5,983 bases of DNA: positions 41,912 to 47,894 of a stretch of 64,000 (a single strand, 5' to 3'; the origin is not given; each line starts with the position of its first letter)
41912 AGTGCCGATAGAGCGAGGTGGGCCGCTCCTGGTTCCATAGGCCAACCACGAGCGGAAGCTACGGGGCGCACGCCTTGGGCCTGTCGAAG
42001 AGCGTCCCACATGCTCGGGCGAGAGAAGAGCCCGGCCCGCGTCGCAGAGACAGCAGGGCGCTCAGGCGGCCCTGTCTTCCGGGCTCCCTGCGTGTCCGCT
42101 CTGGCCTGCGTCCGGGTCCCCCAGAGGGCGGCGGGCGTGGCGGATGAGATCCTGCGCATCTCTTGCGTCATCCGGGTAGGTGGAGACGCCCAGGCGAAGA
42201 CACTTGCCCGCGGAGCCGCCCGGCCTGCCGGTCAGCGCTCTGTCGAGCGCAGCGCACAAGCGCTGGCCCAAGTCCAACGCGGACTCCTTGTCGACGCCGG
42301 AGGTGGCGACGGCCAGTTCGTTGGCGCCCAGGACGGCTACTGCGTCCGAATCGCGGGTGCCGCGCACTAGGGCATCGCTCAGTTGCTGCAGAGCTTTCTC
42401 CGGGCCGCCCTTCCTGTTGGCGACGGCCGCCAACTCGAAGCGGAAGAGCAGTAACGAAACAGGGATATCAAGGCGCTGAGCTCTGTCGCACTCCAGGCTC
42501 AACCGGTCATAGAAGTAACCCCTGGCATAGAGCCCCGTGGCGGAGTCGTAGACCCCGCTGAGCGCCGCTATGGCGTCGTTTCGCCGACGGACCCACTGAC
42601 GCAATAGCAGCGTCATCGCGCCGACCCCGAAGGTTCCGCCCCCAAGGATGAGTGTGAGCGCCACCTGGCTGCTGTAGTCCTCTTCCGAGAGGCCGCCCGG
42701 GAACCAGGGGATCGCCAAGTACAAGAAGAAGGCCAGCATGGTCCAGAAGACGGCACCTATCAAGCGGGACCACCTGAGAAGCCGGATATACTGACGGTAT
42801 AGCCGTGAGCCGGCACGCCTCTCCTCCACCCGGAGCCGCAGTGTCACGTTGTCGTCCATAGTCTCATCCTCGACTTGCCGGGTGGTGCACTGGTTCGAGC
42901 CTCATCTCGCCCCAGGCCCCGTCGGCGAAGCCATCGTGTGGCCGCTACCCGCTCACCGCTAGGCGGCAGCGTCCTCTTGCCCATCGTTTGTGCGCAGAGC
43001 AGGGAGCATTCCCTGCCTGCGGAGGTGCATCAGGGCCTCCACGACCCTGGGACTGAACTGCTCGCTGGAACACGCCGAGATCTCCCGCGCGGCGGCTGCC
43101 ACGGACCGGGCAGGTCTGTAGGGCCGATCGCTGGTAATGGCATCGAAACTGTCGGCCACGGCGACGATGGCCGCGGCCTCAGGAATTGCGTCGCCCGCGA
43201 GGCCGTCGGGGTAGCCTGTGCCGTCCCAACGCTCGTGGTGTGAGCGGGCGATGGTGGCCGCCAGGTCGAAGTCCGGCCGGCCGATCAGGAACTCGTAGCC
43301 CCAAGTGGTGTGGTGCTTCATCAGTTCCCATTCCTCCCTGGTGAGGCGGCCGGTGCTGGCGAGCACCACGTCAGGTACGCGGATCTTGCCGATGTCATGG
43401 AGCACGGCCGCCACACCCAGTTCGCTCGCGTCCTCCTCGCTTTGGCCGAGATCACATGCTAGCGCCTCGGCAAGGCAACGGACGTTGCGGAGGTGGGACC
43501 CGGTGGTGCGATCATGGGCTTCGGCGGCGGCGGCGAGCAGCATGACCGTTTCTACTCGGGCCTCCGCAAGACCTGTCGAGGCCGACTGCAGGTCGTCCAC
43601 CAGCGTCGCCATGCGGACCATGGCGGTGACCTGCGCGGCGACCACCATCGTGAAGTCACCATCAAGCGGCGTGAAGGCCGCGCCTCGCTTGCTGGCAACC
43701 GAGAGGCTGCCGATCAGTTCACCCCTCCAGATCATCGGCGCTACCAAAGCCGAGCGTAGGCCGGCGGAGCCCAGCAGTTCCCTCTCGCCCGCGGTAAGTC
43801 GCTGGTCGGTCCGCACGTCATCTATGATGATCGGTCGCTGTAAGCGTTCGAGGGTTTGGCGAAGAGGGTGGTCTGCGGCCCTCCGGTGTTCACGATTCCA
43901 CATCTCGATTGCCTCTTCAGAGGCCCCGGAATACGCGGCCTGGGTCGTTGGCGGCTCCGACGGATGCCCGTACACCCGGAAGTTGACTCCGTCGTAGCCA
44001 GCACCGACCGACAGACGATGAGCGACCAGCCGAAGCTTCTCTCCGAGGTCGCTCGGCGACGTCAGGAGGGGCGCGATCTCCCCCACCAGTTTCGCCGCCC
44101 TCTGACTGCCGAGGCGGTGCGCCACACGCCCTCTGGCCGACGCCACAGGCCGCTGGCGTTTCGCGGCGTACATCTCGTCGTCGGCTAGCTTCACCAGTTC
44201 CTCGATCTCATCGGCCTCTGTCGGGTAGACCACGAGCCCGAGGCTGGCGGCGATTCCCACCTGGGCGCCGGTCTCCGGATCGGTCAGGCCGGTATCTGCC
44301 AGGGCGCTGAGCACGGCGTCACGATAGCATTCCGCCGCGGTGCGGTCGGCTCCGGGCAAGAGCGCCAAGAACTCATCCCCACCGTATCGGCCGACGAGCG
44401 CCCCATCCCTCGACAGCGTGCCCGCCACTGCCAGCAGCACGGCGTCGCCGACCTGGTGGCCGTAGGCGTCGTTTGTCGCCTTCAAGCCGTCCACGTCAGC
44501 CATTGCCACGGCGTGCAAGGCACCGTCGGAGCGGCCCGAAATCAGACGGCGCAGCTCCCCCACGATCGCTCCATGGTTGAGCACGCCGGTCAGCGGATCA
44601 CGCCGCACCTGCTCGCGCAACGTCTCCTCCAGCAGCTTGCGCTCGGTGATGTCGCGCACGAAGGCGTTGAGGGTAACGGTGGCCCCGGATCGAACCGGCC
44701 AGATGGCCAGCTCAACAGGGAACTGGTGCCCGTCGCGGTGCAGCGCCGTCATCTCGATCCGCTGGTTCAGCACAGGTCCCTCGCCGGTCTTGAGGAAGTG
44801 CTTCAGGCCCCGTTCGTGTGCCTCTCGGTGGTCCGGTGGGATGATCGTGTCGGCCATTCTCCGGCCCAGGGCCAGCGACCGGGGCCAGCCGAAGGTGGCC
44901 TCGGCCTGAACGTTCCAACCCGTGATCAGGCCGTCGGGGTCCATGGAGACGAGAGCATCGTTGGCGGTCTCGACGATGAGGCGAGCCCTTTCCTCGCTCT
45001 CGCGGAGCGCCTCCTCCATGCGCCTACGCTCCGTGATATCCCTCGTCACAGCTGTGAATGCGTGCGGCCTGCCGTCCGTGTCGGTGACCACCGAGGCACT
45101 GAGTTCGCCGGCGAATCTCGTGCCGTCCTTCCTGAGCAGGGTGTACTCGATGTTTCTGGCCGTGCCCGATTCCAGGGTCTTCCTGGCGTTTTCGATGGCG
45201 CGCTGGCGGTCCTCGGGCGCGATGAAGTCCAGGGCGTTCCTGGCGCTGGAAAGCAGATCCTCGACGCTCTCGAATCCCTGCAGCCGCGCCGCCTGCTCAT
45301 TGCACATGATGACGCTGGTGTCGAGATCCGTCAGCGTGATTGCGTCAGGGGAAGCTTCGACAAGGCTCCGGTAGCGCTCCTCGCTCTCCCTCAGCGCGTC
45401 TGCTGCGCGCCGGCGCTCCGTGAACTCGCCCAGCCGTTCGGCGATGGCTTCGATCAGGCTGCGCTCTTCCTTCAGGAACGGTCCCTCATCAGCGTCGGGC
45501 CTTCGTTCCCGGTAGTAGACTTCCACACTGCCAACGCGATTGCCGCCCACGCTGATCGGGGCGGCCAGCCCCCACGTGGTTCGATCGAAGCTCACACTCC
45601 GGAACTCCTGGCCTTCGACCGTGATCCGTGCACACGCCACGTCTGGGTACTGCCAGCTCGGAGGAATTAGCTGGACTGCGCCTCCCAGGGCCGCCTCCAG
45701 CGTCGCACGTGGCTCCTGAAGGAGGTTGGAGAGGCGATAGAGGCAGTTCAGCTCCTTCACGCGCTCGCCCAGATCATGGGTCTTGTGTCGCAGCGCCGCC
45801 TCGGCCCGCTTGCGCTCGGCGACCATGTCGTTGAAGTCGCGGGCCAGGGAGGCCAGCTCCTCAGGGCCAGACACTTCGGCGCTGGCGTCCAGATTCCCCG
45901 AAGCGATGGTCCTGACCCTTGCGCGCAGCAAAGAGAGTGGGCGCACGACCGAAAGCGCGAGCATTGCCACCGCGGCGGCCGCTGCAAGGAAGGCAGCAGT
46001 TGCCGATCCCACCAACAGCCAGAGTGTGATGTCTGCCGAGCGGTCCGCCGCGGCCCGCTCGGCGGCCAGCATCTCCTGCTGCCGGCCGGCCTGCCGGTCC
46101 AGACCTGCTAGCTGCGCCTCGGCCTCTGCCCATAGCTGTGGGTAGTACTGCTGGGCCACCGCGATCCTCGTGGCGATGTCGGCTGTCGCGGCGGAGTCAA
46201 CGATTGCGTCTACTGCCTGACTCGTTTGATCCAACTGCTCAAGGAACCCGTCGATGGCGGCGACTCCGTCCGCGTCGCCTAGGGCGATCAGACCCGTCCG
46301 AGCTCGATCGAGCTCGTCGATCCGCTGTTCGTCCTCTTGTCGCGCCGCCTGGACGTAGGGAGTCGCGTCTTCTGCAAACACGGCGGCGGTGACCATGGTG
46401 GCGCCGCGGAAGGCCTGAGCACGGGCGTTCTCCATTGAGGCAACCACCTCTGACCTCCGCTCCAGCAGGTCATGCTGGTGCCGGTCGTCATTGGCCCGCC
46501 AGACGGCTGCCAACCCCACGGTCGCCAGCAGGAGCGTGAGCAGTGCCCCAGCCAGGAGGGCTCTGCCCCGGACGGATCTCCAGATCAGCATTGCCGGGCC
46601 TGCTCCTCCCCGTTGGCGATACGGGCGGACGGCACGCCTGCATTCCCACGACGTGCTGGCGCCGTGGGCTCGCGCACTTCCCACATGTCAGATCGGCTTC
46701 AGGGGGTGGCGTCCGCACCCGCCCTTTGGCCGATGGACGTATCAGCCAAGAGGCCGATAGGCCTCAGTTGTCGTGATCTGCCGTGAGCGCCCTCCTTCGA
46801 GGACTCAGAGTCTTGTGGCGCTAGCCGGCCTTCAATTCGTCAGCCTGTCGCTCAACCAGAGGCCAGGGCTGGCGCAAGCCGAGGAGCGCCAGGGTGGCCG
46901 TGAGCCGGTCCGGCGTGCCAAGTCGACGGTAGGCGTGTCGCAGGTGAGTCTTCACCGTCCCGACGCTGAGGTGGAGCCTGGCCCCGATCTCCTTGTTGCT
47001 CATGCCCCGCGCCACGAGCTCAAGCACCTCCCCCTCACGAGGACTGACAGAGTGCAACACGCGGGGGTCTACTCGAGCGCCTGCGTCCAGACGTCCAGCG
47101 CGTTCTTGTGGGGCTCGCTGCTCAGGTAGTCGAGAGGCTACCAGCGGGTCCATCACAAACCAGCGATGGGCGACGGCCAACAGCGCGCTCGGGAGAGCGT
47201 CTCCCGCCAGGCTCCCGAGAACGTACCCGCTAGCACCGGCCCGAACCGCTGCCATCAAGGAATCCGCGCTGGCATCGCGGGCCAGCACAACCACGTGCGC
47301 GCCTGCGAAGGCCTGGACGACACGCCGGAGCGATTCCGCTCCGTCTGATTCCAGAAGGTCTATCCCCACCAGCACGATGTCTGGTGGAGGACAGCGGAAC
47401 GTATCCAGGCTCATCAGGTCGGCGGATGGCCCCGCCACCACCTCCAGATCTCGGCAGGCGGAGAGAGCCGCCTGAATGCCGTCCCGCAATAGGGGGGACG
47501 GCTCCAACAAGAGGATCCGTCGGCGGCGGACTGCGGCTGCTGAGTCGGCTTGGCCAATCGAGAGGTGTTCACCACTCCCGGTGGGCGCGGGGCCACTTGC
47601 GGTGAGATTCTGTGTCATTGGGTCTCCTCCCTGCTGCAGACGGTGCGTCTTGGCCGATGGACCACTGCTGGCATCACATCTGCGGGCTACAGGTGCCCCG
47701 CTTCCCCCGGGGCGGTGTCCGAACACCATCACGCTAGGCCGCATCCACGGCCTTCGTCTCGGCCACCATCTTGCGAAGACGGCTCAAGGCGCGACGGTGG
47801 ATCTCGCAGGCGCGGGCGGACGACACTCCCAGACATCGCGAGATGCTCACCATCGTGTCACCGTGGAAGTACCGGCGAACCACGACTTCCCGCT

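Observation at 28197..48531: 20-kb signal-transduction island: stacked c-di-GMP modules, a 12-PAS kinase, a hybrid kinase, three response regulators, a pilin and a sigma factor, bracketed by two paralogous degenerate-GGDEF membrane proteins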

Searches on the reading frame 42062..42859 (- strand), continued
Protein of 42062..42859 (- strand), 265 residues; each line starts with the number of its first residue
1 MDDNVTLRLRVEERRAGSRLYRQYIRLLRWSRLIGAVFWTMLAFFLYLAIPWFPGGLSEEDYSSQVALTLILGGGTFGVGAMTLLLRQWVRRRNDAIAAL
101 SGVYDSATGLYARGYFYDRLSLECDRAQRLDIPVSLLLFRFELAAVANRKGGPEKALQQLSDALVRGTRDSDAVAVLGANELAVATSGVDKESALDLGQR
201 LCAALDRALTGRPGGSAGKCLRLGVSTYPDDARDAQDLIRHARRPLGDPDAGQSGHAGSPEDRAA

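Call 42: fold_search(model_id=the predicted structure, library=pdb)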
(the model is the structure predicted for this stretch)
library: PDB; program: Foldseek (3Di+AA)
matches with E <= 10: 600; with E <= 0.001: 82
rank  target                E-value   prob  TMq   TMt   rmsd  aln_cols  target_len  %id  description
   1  4urs_A                1.1e-07  1.00  0.41  0.66   4.8       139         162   22  Crystal Structure of GGDEF domain from T.maritima (released 2014-10-08)
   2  4urg_B                1.6e-07  1.00  0.41  0.67   4.8       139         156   22  Crystal Structure of GGDEF domain from T.maritima (active-like dimer) (released 2014-10-08)
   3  5llx_A                3.2e-07  1.00  0.42  0.18  13.2       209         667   20  Bacteriophytochrome activated diguanylyl cyclase from Idiomarina species A28L with GTP bound (released 2017-03-15)
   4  5llx_B                4.5e-07  1.00  0.42  0.18  11.5       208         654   20  Bacteriophytochrome activated diguanylyl cyclase from Idiomarina species A28L with GTP bound (released 2017-03-15)
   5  6et7_B                5.7e-07  1.00  0.41  0.18  12.1       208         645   18  Activated heterodimer of the bacteriophytochrome regulated diguanylyl cyclase variant - S505V A526V - from Idiomarina  (released 2018-06-13)
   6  4urq_V                6.4e-07  1.00  0.41  0.68   4.6       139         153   21  Crystal Structure of GGDEF domain (I site mutant) from T.maritima (released 2014-10-08)
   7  4urg_A                6.8e-07  1.00  0.42  0.72   4.5       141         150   21  Crystal Structure of GGDEF domain from T.maritima (active-like dimer) (released 2014-10-08)
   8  5llw_A                6.8e-07  1.00  0.43  0.18  13.3       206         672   20  Bacteriophytochrome activated diguanylyl cyclase from Idiomarina species A28L (released 2017-03-15)
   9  4urq_U                7.6e-07  1.00  0.41  0.68   4.6       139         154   21  Crystal Structure of GGDEF domain (I site mutant) from T.maritima (released 2014-10-08)
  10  6et7_A                8.1e-07  1.00  0.41  0.18  14.2       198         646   18  Activated heterodimer of the bacteriophytochrome regulated diguanylyl cyclase variant - S505V A526V - from Idiomarina  (released 2018-06-13)
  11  3ign                  1.0e-06  1.00  0.40  0.61   5.0       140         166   20  Crystal Structure of the GGDEF domain from Marinobacter aquaeolei diguanylate cyclase complexed with c-di-GMP - Northeas (released 2009-08-11)
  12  5llw_B                1.3e-06  1.00  0.42  0.18  11.5       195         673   19  Bacteriophytochrome activated diguanylyl cyclase from Idiomarina species A28L (released 2017-03-15)
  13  4yme                  1.5e-06  1.00  0.39  0.64   5.1       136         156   24  Crystal structure of a sensory box/GGDEF family protein (CC_0091) from Caulobacter crescentus CB15 at 1.40 A resolution  (released 2015-04-01)
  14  7a7e_A                1.6e-06  1.00  0.41  0.61   5.1       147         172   22  Structure of a delta-N mutant - E232start - of PA1120 (TpbB or YfiN) from Pseudomonas aeruginosa (PAO1) comprising onl (released 2021-07-07)
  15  6khu                  1.6e-06  1.00  0.39  0.74   3.2       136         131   21  The crystal structure of a DGC protein from Thermotoga maritima (released 2020-07-22)
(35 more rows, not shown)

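Call 47: search_protein_representatives(alignment_id=A1)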
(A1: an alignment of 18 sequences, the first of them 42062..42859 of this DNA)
Query: 18 sequences, 260 profile positions. Proteins with E-value up to 0.001 (for the whole library): 196833; up to 1e-10: 23369; up to 1e-30: 45. The best 150 are listed.
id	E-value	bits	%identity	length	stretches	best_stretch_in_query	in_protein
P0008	1.3e-130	450.9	-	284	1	3-259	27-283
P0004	4.8e-110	383.5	-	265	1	1-259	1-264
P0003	5.4e-109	380.0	-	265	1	1-260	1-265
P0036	5.6e-65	235.8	-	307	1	15-260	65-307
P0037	1.7e-62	227.6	-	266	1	11-245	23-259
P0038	3.2e-62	226.7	-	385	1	15-245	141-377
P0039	4.9e-61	222.8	-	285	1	16-241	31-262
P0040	2.7e-56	207.3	-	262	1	2-247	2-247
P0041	2.1e-55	204.4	-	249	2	6-153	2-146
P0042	5.7e-55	203.0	-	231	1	29-240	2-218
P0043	1.1e-54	202.0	-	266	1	9-251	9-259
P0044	4.4e-54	200.1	-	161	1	16-127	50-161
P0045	1.7e-52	194.9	-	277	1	8-249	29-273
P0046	2.3e-52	194.4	-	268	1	17-246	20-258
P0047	4.4e-52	193.5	-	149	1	34-135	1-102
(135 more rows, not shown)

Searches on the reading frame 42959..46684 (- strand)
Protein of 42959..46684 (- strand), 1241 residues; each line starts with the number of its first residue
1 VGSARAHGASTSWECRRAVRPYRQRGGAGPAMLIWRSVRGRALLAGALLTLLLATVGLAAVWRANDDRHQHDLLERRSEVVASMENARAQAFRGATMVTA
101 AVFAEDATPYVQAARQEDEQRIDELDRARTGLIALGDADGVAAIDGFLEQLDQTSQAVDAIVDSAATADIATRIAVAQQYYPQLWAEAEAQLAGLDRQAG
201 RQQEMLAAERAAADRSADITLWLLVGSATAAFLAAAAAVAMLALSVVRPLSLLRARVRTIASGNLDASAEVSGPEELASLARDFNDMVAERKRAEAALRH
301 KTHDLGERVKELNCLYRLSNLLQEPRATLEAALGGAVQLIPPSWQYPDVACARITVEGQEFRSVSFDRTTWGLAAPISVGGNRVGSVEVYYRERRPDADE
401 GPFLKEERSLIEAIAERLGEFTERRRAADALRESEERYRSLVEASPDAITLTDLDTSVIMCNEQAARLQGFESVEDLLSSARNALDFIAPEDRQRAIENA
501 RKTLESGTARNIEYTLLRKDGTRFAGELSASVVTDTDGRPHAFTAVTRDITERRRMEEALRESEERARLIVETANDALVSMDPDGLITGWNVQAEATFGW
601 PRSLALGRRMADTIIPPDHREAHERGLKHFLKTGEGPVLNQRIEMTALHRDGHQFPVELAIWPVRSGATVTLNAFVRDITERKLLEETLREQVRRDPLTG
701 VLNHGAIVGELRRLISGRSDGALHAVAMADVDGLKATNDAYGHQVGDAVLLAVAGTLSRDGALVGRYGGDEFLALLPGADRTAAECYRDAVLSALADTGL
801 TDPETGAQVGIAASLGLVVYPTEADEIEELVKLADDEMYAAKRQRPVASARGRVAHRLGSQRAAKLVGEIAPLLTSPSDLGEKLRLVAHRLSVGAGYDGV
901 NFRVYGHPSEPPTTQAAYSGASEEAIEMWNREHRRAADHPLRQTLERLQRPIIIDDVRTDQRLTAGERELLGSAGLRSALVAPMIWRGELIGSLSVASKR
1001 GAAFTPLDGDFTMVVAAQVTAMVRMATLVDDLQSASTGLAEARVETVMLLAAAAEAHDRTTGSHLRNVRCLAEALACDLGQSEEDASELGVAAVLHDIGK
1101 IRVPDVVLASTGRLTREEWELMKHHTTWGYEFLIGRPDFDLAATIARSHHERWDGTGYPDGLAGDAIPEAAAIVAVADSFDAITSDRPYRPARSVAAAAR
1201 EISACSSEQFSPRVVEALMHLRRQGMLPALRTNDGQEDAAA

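Call 4: search_protein_families(library=pfam, proteins=[window:42959-46684:-], max_evalue=0.01)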
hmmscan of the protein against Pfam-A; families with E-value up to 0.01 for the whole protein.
window:42959-46684:- (1241 aa): 11 families
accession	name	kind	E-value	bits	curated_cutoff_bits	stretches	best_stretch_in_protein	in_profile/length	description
PF13487.12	HD_5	-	5.2e-31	108.1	27.2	1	1051-1212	4-168/170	HD domain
PF00990.26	GGDEF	-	4.5e-28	98.5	23.8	1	695-844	3-157/161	Diguanylate cyclase, GGDEF domain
PF00989.32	PAS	-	2.4e-25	89.2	22.6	2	436-550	1-113/113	PAS fold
PF13426.13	PAS_9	-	4.7e-22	78.6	27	2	446-552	1-103/103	PAS domain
PF01966.28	HD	-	6.5e-21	75.2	22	1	1062-1182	2-115/116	HD domain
PF08448.16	PAS_4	-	6.2e-20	71.9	23.1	2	442-555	1-110/110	PAS fold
PF01590.32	GAF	-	1.4e-14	55.2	22.4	1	933-1020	47-130/133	GAF domain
PF08447.18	PAS_3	-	6.8e-13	49.1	25.6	1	459-546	2-88/89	PAS fold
PF13188.13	PAS_8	-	2.8e-11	43.3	21.8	1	436-496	1-57/65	PAS domain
PF00672.30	HAMP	-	1.2e-10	42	25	1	242-289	2-49/53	HAMP domain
PF13185.12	GAF_2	-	9.1e-09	36.1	28.6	1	940-1022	56-134/136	GAF domain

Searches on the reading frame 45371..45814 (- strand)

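Call 54: search_protein_families(library=pfam, proteins=[window:45371-45814:-], max_evalue=1)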
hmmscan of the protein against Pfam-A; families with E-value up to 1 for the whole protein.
seq(148 aa): 1 family
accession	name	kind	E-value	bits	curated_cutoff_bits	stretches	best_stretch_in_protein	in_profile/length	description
PF01590.32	GAF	-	0.0099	16.8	22.4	1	83-129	91-130/133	GAF domain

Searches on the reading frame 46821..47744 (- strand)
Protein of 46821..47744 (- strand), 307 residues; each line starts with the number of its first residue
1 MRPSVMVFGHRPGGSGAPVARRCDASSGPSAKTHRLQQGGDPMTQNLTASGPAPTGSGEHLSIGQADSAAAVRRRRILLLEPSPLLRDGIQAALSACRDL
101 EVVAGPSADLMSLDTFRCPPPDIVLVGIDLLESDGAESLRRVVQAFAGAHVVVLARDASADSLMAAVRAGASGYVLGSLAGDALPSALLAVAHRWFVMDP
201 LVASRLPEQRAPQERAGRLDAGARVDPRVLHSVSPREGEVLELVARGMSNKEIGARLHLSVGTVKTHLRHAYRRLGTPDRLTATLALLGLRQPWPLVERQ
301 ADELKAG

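Call 4: search_protein_families(library=pfam, proteins=[window:46821-47744:-], max_evalue=0.01)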
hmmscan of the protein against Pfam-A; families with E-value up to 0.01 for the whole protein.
window:46821-47744:- (307 aa): 9 families
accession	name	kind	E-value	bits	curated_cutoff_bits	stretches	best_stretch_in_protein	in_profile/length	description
PF00196.25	GerE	-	2.3e-15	56.4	23.5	1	232-284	2-54/57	Bacterial regulatory proteins, luxR family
PF08281.18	Sigma70_r4_2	-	3.8e-09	36.5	25.7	1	229-275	7-54/54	Sigma-70, region 4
PF04545.22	Sigma70_r4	-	1.6e-06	28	24.1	1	230-275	2-48/50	Sigma-70, region 4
PF00072.30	Response_reg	-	5.1e-06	27.1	30.2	1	77-184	1-106/111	Response regulator receiver domain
PF13384.12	HTH_23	-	7.1e-05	22.9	24.6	1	239-277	9-46/50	Homeodomain-like domain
PF13936.12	HTH_38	-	0.0006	19.9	27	1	242-270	15-43/44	Helix-turn-helix domain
PF13412.12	HTH_24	-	0.00084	19.3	21.9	1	247-269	17-39/48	Winged helix-turn-helix DNA-binding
PF13518.12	HTH_28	-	0.00085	19.8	25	1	239-269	4-34/52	Helix-turn-helix domain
PF22943.2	HTH_68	-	0.0039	17.2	27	1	239-265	9-35/45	Putative helix-turn-helix domain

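Call 24: search_protein_families(library=ncbifam, proteins=[window:46821-47744:-], max_evalue=0.001)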
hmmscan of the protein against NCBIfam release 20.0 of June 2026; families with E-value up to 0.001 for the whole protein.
window:46821-47744:- (307 aa): 31 families (the best 25 are shown)
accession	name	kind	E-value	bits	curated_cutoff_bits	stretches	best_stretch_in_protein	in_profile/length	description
NF007935.0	PRK10651.1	equivalog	1.3e-25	89.9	250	1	75-284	7-207/216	two-component system response regulator NarL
NF052445.1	RespRegMctR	equivalog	1.5e-23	83.3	300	1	76-277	3-189/205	two-component system response regulator MctR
NF047785.1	respo_reg_MadR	equivalog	1.8e-22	79.8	300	1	76-283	2-199/209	MadR family response regulator transcription factor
NF007708.0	PRK10403.1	equivalog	1.5e-19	70.4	343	1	76-291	8-212/215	nitrate/nitrite response regulator protein NarP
NF011896.0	PRK15369.1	equivalog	3e-18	66.2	242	1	75-275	4-192/211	two component system response regulator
NF007403.0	PRK09935.1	equivalog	3.2e-14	53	271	2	77-175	6-104/210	fimbria biosynthesis transcriptional regulator FimZ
TIGR03020.2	EpsA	equivalog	5e-11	42.7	170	1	224-283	187-241/247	XrtB/PEP-CTERM-associated transcriptional regulator EpsA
NF041830.1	RR_TF_ErdR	exception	7.1e-10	38.9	390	1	77-288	4-206/213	response regulator transcription factor ErdR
NF007018.1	PRK09483.1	equivalog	1e-09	38.4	280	1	77-274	4-190/217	UvrY/SirA/GacA family response regulator transcription factor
NF050132.1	TransRegAbsR2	equivalog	3.4e-09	36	850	1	226-281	524-579/582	LuxR family transcriptional regulator AbsR2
NF003420.0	PRK04841.1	equivalog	2e-08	32.8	537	1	234-283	840-889/903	HTH-type transcriptional regulator MalT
NF007685.0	PRK10360.1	equivalog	3.2e-07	30.4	258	1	79-276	6-181/196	response regulator transcription factor UhpA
NF052366.1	photon_PedR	equivalog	3.9e-07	30.2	120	1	232-281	2-51/74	photosynthetic electron transport-dependent transcriptional regulator PedR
TIGR03541.1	reg_near_HchA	equivalog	4.7e-07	29.6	215.6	1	231-277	170-216/232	PA1136 family autoinducer-binding transcriptional regulator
NF038181.1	reg_ATPase_IniR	equivalog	8.6e-07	27.7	750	1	221-280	756-814/827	isoniazid response ATPase/transcriptional regulator IniR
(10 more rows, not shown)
